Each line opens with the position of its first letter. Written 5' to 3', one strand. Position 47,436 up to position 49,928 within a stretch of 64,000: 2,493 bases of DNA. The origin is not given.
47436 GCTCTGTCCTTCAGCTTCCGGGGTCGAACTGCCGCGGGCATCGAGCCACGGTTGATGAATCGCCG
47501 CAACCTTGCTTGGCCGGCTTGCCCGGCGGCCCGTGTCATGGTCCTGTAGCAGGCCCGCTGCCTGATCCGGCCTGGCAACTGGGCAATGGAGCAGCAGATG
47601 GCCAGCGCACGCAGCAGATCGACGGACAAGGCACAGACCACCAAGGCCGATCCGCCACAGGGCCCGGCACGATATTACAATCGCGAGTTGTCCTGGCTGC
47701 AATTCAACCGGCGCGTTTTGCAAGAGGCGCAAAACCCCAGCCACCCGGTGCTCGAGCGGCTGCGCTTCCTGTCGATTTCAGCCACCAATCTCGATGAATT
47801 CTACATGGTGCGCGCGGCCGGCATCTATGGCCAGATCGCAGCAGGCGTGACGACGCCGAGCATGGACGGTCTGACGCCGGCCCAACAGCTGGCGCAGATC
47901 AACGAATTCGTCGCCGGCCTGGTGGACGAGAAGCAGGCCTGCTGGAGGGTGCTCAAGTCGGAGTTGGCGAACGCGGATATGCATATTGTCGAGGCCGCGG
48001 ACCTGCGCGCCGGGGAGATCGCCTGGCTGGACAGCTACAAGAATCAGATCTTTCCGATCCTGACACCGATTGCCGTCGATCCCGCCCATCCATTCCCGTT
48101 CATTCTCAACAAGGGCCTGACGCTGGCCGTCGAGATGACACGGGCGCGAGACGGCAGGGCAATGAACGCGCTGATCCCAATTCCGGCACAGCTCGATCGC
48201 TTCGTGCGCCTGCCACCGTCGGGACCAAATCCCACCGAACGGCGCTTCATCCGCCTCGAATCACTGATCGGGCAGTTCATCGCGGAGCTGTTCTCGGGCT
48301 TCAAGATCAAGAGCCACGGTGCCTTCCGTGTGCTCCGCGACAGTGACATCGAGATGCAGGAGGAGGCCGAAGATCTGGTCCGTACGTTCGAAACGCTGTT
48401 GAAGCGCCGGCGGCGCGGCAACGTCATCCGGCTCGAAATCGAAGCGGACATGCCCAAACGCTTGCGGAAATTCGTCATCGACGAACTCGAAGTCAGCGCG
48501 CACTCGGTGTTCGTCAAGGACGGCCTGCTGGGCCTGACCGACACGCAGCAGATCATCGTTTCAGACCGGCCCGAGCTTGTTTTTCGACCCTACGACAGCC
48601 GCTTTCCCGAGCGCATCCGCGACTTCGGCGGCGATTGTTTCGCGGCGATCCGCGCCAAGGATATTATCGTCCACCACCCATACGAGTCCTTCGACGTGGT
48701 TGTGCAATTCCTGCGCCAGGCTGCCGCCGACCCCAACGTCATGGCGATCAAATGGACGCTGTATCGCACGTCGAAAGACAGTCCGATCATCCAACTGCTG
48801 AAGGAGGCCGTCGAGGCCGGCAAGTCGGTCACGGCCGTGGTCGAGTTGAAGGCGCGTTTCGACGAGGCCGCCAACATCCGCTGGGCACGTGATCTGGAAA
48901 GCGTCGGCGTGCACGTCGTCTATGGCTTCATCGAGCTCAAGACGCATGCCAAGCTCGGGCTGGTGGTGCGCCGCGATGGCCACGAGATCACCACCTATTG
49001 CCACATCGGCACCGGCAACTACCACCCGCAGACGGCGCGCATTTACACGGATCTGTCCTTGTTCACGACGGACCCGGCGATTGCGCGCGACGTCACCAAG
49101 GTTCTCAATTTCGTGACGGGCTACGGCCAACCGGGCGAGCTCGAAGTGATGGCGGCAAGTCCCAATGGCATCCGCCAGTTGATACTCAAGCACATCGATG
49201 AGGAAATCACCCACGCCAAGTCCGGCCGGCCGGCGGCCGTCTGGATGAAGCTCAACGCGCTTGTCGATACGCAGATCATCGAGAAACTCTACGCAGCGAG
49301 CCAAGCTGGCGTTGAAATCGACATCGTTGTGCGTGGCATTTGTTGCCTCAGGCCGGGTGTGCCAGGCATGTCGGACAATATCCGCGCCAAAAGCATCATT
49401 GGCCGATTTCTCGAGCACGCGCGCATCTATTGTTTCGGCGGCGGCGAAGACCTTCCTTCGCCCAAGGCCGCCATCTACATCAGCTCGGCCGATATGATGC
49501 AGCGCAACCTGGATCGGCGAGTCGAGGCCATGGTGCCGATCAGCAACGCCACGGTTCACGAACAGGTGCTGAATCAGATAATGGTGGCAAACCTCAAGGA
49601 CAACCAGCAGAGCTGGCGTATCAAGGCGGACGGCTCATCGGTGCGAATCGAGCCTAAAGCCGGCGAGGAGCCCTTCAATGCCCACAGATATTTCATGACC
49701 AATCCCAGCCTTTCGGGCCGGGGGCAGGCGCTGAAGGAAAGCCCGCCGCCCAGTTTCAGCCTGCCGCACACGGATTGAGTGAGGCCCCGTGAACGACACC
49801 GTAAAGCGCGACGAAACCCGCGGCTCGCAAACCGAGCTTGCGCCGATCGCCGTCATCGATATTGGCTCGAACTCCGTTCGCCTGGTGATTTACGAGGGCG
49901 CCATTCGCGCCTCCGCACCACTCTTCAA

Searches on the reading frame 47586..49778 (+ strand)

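Call 82: search_protein_families(library=pfam, proteins=[window:47586-49778:+], max_evalue=0.0001)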
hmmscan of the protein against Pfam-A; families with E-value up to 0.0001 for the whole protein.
window:47586-49778:+ (730 aa): 5 families
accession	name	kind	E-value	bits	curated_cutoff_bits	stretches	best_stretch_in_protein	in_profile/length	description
PF17941.7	PP_kinase_C_1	-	6.4e-74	247.5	25.7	1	351-515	2-166/167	Polyphosphate kinase C-terminal domain 1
PF13090.12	PP_kinase_C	-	2.8e-61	206.4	25.8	1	524-698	3-170/172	Polyphosphate kinase C-terminal domain 2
PF02503.22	PP_kinase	-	1.8e-57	194.5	31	1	150-322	9-182/183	Polyphosphate kinase middle domain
PF13089.11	PP_kinase_N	-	1.7e-37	128.4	23.8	1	30-135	1-107/107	Polyphosphate kinase N-terminal domain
PF13091.12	PLDc_2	-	3.3e-09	37.1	27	0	540-663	4-126/132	PLD-like domain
